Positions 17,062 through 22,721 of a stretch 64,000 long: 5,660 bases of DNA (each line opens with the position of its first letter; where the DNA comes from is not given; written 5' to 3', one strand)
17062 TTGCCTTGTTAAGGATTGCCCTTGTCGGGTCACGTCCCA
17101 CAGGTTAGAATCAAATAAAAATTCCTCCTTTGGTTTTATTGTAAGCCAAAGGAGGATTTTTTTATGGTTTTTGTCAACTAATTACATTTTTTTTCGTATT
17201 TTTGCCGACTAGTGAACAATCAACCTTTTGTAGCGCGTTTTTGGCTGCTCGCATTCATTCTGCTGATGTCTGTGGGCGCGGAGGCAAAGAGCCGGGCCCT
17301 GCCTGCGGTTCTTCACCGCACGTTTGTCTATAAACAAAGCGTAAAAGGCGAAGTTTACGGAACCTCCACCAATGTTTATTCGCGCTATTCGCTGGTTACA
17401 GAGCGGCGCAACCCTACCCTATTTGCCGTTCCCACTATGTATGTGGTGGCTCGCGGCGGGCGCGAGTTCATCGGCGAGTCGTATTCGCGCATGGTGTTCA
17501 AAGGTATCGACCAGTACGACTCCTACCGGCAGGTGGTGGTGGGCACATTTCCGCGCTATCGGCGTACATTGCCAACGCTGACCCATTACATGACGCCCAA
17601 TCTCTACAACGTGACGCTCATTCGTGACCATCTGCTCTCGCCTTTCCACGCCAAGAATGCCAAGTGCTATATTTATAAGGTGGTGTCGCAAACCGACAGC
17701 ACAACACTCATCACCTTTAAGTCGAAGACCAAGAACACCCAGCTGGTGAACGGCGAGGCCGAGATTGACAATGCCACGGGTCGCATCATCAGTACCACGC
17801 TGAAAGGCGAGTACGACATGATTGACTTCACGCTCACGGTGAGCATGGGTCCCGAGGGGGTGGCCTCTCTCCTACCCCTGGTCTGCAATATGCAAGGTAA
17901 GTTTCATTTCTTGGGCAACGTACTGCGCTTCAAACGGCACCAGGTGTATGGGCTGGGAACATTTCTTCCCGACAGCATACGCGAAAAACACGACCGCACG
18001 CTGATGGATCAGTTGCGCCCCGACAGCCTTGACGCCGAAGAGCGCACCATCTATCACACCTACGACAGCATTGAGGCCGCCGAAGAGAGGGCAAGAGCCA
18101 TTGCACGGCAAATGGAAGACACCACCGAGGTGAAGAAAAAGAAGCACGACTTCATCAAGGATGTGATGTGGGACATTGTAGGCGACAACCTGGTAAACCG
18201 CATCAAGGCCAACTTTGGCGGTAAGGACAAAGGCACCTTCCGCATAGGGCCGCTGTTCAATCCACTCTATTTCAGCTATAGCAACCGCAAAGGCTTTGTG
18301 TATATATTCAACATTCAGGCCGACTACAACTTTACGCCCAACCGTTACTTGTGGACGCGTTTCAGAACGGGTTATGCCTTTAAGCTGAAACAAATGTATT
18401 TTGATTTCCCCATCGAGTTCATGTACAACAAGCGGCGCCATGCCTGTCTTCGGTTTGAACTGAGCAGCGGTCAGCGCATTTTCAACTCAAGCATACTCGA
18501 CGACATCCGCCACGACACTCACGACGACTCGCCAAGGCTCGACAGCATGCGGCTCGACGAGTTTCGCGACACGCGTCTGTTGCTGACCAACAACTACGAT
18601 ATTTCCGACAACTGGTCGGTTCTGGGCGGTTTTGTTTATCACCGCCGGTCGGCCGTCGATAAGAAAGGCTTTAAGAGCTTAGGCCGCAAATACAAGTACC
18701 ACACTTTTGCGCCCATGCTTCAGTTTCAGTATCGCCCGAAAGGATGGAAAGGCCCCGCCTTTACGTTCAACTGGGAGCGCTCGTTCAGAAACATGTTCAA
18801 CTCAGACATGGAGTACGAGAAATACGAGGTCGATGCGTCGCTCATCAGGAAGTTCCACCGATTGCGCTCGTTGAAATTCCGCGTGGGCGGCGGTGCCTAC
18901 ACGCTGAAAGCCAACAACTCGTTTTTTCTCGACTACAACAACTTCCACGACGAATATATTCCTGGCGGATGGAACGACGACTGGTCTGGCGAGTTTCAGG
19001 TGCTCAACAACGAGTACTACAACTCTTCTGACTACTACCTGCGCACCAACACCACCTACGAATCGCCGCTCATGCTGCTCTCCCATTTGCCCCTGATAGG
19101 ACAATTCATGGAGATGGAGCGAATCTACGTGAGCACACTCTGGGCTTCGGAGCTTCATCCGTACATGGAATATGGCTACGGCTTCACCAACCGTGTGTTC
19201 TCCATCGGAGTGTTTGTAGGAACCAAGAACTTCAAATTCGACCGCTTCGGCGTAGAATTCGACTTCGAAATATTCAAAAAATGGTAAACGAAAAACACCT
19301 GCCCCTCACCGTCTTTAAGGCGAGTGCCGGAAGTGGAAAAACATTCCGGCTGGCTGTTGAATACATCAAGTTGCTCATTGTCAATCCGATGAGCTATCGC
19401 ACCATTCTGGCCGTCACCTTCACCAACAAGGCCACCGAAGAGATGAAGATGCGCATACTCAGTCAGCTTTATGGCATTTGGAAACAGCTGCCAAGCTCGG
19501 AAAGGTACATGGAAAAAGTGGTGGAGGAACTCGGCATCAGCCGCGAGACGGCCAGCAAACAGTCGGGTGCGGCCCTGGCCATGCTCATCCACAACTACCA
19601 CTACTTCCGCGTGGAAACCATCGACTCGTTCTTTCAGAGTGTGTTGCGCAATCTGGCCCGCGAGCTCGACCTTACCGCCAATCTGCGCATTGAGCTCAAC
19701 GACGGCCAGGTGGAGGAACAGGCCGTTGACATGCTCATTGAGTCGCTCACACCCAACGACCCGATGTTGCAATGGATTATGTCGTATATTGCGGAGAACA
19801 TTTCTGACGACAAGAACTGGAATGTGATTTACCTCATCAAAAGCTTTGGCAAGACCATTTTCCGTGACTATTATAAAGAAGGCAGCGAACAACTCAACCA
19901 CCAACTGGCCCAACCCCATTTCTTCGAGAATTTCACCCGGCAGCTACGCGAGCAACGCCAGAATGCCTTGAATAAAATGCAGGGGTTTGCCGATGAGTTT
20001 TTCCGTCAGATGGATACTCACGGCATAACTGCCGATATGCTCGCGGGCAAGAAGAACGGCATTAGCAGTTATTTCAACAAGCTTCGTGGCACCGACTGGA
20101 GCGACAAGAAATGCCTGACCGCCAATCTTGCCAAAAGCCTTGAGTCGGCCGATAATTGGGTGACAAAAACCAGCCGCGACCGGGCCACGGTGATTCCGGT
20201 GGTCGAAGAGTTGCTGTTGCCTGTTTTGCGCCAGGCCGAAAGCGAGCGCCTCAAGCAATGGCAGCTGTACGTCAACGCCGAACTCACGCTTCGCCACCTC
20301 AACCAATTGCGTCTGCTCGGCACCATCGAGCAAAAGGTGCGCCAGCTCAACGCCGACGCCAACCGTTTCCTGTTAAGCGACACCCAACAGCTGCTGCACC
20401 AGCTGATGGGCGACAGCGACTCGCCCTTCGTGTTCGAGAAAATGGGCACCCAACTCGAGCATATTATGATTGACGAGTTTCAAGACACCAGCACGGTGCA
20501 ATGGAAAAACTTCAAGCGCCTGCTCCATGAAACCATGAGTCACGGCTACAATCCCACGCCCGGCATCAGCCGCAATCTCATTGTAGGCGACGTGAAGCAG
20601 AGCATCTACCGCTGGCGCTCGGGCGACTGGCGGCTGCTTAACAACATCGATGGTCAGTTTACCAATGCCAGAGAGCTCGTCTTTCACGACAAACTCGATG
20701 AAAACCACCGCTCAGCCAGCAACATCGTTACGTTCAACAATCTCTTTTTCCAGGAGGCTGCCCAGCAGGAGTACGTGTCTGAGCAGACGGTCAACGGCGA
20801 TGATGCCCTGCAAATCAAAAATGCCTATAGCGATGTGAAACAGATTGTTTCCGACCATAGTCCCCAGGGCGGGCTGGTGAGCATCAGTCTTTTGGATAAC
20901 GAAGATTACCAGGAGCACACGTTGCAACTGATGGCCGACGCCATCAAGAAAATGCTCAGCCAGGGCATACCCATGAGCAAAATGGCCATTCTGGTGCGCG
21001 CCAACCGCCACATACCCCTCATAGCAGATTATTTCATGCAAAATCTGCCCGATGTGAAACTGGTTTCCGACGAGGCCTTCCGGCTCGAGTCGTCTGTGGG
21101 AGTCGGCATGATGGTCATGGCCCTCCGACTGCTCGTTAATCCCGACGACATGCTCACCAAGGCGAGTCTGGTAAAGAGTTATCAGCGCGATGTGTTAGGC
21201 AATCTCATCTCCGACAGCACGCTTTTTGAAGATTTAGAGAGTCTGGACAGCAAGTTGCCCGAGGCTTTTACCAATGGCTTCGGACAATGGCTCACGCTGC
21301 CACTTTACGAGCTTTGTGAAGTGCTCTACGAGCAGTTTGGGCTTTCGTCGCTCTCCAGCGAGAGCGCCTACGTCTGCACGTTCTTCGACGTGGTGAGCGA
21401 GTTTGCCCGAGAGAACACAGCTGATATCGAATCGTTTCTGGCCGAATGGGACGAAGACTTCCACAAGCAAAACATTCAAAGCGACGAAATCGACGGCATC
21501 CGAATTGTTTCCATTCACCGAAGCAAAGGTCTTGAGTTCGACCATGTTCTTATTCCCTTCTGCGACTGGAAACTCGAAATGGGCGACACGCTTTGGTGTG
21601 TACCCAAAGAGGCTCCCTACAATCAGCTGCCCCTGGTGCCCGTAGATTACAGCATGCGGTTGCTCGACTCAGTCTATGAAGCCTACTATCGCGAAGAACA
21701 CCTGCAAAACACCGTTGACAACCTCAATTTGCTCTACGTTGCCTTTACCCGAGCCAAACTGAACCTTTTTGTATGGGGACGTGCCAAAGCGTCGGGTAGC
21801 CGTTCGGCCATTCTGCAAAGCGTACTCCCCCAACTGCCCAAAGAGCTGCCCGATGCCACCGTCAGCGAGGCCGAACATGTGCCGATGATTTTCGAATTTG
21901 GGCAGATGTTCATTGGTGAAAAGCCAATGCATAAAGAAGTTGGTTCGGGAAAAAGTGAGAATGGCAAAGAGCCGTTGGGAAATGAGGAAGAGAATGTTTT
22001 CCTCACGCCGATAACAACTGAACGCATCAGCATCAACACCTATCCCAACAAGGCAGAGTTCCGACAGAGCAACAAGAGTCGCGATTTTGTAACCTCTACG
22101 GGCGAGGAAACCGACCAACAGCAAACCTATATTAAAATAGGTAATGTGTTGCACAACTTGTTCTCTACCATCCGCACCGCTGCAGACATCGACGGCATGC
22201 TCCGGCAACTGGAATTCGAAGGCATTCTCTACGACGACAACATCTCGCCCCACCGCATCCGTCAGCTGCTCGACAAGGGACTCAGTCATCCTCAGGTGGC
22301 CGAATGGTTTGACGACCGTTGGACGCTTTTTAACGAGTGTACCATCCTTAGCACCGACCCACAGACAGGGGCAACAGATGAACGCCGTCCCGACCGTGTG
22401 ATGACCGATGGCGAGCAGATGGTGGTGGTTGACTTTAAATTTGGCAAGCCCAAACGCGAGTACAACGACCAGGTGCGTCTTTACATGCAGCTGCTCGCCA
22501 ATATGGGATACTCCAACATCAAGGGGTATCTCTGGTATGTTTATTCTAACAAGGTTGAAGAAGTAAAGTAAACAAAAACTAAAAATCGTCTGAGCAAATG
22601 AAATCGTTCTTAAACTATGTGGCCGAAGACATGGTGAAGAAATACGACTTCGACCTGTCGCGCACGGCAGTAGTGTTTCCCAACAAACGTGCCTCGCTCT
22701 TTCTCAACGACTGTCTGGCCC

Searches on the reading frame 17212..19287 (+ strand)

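Call 7: search_protein_families(library=pfam, proteins=[window:17212-19287:+], max_evalue=0.001)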
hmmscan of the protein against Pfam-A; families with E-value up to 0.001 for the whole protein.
window:17212-19287:+ (691 aa): 1 family
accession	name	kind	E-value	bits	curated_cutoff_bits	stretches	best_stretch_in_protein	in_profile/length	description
PF18939.6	DUF5686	-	4.7e-58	197.6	39.2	2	39-492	7-473/669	Family of unknown function (DUF5686)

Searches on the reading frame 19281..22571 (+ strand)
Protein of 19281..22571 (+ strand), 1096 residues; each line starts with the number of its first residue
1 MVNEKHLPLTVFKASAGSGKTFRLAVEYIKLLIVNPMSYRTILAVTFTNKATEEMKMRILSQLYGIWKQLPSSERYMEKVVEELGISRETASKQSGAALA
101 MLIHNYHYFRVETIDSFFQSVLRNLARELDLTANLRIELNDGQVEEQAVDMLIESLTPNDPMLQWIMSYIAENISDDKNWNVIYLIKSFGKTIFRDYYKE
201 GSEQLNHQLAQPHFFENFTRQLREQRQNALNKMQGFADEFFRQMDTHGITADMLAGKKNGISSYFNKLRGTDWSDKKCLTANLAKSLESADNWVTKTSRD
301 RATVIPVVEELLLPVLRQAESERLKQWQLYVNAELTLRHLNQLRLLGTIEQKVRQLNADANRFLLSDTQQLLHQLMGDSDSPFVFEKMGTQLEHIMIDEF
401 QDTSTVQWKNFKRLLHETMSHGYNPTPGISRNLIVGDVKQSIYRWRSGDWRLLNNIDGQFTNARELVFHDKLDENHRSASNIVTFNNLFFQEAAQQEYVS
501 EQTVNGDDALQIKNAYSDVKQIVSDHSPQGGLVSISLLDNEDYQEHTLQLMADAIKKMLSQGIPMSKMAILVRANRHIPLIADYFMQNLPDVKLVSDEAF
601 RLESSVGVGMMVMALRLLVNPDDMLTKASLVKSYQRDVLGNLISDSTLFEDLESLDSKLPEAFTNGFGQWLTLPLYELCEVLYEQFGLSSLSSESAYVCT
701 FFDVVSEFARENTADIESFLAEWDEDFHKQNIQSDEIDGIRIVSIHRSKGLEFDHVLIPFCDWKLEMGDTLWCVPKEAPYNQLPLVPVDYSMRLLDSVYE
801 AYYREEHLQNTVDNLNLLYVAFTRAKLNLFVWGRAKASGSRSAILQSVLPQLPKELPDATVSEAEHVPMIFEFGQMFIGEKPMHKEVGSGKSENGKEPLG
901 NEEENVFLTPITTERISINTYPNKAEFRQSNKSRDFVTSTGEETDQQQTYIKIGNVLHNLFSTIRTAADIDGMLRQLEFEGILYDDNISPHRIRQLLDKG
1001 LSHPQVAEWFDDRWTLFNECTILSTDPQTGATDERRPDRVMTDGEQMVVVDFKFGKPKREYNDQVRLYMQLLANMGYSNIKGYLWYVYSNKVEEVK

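Call 7: search_protein_families(library=pfam, proteins=[window:19281-22571:+], max_evalue=0.001)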
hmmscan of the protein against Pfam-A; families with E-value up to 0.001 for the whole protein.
window:19281-22571:+ (1096 aa): 6 families
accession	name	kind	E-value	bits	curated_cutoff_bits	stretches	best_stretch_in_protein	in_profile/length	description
PF00580.27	UvrD-helicase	-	2.1e-38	133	23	1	13-460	19-270/271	UvrD/REP helicase N-terminal domain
PF13361.12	UvrD_C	-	1.4e-22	81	25.6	2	471-638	2-142/350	UvrD-like helicase C-terminal domain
PF13245.12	AAA_19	-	2e-09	38.2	25.1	1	9-69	13-71/134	AAA domain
PF13538.12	UvrD_C_2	-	8.3e-09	35.6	27.4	0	740-758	2-20/52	UvrD-like helicase C-terminal domain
PF01930.23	Cas_Cas4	-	0.00014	22.4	22.7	1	1034-1095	53-114/160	Domain of unknown function DUF83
PF12705.13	PDDEXK_1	-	0.00076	19.9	22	0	1036-1088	127-190/247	PD-(D/E)XK nuclease superfamily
